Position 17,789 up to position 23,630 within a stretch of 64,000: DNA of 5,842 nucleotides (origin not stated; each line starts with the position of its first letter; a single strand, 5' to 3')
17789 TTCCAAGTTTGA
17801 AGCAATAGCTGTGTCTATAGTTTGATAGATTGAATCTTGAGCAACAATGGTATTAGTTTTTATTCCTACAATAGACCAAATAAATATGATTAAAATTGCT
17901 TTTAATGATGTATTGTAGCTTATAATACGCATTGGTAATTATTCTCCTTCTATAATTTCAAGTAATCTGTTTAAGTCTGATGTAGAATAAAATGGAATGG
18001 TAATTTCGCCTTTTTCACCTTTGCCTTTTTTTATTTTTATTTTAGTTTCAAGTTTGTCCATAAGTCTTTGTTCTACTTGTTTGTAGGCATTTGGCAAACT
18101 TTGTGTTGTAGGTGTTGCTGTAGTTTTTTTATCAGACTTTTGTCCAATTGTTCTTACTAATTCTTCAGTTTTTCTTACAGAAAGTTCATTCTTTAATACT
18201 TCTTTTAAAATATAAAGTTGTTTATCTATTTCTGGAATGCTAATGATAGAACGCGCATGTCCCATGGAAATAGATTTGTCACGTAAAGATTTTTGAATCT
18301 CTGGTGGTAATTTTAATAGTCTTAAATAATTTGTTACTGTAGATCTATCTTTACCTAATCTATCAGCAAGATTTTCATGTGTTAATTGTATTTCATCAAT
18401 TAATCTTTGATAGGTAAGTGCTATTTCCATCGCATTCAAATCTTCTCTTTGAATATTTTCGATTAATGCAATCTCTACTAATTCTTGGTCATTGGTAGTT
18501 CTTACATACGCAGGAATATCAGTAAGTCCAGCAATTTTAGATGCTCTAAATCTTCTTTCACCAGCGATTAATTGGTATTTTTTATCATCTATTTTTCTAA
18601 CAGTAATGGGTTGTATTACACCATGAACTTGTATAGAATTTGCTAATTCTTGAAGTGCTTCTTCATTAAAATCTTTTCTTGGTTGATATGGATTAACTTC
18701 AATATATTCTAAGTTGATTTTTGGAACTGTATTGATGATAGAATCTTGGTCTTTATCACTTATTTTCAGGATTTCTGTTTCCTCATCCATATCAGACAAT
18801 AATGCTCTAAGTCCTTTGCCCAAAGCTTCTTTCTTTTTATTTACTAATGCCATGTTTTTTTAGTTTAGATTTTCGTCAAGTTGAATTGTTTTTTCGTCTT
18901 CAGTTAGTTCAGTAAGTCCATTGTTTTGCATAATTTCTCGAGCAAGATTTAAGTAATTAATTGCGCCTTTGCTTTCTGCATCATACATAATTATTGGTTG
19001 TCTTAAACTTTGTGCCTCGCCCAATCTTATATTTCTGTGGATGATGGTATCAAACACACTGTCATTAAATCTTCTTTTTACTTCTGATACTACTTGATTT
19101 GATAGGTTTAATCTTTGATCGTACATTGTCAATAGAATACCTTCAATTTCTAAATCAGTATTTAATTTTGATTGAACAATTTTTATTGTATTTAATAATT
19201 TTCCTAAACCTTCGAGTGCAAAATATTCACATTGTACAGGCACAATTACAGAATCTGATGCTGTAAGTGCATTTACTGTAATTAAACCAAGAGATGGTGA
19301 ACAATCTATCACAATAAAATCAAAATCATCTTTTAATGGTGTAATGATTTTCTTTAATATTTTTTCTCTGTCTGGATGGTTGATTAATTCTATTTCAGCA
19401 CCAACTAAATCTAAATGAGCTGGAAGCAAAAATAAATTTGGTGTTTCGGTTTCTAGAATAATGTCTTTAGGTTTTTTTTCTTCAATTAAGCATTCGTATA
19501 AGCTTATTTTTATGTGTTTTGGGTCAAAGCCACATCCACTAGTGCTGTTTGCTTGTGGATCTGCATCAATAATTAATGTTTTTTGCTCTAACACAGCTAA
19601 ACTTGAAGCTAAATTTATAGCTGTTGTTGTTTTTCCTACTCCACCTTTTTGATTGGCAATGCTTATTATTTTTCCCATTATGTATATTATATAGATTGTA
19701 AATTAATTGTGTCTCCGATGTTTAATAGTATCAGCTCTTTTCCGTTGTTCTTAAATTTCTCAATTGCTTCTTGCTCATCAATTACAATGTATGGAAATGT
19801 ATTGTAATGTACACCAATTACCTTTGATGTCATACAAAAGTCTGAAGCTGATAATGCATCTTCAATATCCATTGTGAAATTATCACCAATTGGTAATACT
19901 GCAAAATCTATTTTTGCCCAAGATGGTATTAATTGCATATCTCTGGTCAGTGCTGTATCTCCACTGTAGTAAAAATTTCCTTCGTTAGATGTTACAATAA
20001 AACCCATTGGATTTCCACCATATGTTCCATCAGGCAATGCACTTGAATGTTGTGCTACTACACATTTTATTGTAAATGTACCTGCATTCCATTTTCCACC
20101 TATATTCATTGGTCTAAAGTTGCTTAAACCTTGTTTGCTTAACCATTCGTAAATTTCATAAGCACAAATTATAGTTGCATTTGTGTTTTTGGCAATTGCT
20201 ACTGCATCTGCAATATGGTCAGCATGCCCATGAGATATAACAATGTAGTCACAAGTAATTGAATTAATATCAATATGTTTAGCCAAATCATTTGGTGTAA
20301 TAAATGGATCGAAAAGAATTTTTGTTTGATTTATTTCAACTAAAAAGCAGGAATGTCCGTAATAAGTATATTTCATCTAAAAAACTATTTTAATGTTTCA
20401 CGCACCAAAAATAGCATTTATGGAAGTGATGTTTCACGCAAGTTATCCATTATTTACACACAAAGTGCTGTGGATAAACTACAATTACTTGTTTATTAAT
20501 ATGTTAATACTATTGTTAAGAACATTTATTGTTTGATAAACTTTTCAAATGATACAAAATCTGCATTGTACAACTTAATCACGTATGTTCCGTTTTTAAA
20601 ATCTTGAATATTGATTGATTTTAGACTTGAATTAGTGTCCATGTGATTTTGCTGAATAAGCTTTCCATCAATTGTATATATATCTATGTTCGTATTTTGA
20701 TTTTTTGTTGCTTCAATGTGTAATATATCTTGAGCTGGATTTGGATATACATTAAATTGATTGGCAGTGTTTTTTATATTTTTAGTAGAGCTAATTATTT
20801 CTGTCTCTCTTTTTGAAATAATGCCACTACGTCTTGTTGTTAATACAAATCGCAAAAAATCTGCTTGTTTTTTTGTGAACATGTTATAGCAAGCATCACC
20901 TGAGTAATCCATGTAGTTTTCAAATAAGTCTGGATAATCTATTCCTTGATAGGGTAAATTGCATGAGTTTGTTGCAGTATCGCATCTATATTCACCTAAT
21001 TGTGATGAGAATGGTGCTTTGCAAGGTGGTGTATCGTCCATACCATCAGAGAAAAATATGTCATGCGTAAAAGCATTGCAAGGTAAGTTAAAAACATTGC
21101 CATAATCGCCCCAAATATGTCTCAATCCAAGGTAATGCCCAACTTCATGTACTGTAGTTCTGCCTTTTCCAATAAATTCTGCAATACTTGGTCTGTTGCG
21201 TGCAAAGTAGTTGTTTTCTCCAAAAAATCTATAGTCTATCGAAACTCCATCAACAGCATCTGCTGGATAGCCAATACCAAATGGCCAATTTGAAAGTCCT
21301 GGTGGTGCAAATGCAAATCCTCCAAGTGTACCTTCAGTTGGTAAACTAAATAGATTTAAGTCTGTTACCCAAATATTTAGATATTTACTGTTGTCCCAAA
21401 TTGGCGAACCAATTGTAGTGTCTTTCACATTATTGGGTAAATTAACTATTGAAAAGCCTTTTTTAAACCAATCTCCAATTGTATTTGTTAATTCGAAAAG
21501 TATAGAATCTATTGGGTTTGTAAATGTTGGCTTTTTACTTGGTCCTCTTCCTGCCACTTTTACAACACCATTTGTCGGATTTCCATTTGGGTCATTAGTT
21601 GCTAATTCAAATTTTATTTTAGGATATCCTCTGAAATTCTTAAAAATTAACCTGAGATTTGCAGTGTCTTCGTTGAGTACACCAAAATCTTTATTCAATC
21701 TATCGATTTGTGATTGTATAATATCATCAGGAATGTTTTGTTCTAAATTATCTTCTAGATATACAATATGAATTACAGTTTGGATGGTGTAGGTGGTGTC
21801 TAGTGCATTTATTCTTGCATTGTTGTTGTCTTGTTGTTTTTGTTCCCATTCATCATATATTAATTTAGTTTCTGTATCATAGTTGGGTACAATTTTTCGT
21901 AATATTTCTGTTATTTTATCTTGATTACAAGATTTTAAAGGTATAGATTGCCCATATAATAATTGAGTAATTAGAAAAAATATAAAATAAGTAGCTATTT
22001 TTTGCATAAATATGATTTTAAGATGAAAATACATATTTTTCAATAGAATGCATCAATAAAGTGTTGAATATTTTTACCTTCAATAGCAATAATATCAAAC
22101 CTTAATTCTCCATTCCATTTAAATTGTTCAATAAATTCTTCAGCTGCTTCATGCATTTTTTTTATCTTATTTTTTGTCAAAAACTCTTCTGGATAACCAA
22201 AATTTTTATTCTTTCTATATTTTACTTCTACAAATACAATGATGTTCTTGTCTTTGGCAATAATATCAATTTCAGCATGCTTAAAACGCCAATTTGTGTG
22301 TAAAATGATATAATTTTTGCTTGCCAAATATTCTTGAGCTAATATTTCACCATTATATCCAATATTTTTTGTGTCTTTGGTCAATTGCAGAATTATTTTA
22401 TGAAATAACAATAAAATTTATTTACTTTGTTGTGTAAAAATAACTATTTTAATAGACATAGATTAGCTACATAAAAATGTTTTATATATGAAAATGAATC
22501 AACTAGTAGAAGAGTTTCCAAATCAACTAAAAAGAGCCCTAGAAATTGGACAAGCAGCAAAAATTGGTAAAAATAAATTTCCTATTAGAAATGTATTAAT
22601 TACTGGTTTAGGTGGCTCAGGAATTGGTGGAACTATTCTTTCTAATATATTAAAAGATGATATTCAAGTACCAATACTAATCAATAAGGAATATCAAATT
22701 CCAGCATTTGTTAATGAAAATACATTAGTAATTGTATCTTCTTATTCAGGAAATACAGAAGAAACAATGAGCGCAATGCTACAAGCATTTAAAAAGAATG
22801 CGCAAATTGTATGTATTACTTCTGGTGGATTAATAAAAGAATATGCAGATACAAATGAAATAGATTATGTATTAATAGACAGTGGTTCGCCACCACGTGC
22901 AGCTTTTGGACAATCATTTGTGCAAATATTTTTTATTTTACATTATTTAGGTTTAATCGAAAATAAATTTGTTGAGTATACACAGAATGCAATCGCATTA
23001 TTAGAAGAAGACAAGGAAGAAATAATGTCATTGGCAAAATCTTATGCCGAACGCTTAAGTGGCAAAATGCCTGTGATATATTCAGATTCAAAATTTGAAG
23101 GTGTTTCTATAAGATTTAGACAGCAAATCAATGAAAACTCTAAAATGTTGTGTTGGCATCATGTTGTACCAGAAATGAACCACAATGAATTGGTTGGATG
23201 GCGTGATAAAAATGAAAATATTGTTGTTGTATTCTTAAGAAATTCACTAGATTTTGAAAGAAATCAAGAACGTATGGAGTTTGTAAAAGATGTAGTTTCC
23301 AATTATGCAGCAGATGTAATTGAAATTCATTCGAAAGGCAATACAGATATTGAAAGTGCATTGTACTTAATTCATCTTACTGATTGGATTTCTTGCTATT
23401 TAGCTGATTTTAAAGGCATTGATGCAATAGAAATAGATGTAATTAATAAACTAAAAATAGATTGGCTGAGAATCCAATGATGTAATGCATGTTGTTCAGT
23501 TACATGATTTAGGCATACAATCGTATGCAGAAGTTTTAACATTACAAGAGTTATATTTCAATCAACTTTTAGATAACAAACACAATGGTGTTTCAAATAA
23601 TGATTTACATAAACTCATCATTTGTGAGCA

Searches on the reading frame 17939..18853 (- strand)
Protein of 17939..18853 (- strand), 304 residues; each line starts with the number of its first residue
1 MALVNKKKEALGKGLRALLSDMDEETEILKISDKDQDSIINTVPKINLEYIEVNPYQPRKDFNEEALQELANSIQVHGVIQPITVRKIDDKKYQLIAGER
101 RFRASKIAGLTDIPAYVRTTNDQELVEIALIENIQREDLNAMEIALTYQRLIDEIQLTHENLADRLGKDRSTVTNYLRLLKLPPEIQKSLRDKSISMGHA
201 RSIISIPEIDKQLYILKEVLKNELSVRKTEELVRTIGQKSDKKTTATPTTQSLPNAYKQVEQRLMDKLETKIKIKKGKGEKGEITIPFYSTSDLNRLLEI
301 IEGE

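Call 51: search_protein_families(library=pfam, proteins=[window:17939-18853:-], max_evalue=0.0001)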
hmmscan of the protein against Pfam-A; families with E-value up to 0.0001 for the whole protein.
window:17939-18853:- (304 aa): 3 families
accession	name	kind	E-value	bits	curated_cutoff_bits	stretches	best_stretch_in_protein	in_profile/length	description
PF02195.25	ParB_N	-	9.6e-37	125.4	26.3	1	43-135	3-95/95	ParB N-terminal domain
PF17762.8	HTH_ParB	-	2e-36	124.7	22.6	1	137-236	1-100/102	ParB HTH domain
PF23552.2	ParB_C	-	5.4e-09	35.8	23.8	1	258-301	6-49/50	ParB dimerisation domain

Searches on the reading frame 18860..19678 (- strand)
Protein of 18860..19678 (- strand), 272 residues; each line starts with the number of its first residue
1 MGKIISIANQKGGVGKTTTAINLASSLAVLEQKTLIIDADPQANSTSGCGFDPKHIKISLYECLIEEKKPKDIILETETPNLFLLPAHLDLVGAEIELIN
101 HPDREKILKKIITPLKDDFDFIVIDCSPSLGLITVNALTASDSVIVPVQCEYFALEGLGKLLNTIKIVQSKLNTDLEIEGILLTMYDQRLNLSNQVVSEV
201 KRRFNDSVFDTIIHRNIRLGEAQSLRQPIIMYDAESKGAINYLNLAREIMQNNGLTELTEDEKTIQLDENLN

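Call 51: search_protein_families(library=pfam, proteins=[window:18860-19678:-], max_evalue=0.0001)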
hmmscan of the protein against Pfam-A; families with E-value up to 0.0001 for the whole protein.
window:18860-19678:- (272 aa): 7 families
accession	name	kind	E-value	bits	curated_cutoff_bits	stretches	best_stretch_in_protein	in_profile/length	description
PF13614.12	AAA_31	-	1.4e-68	230.7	27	1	3-178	2-177/177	AAA domain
PF01656.29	CbiA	-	4.1e-23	82.1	25.4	1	5-228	1-124/125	CobQ/CobB/MinD/ParA nucleotide binding domain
PF06564.18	CBP_BcsQ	-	6.8e-12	45.8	21.3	1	4-247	3-231/234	Cellulose biosynthesis protein BcsQ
PF09140.17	MipZ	-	2.8e-10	40.4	20.7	0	4-43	2-41/262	ATPase MipZ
PF00142.24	Fer4_NifH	-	5.8e-10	39.5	25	1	10-47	7-44/271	4Fe-4S iron sulfur cluster binding proteins, NifH/frxC family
PF10609.15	ParA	-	5.7e-08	32.9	27.1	1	3-131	4-124/246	NUBPL iron-transfer P-loop NTPase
PF02374.21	ArsA_ATPase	-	1.8e-06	27.8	24.3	1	10-44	8-42/305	Anion-transporting ATPase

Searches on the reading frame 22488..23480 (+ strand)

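Call 51: search_protein_families(library=pfam, proteins=[window:22488-23480:+], max_evalue=0.0001)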
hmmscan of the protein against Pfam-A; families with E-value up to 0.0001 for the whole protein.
window:22488-23480:+ (330 aa): 2 families
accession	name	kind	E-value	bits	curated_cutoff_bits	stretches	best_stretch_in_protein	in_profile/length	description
PF10432.14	bact-PGI_C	-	1.9e-49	167.9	24.5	1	181-323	3-148/151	Bacterial phospho-glucose isomerase C-terminal SIS domain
PF01380.27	SIS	-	9.3e-06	25.9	25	1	37-112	9-88/131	SIS domain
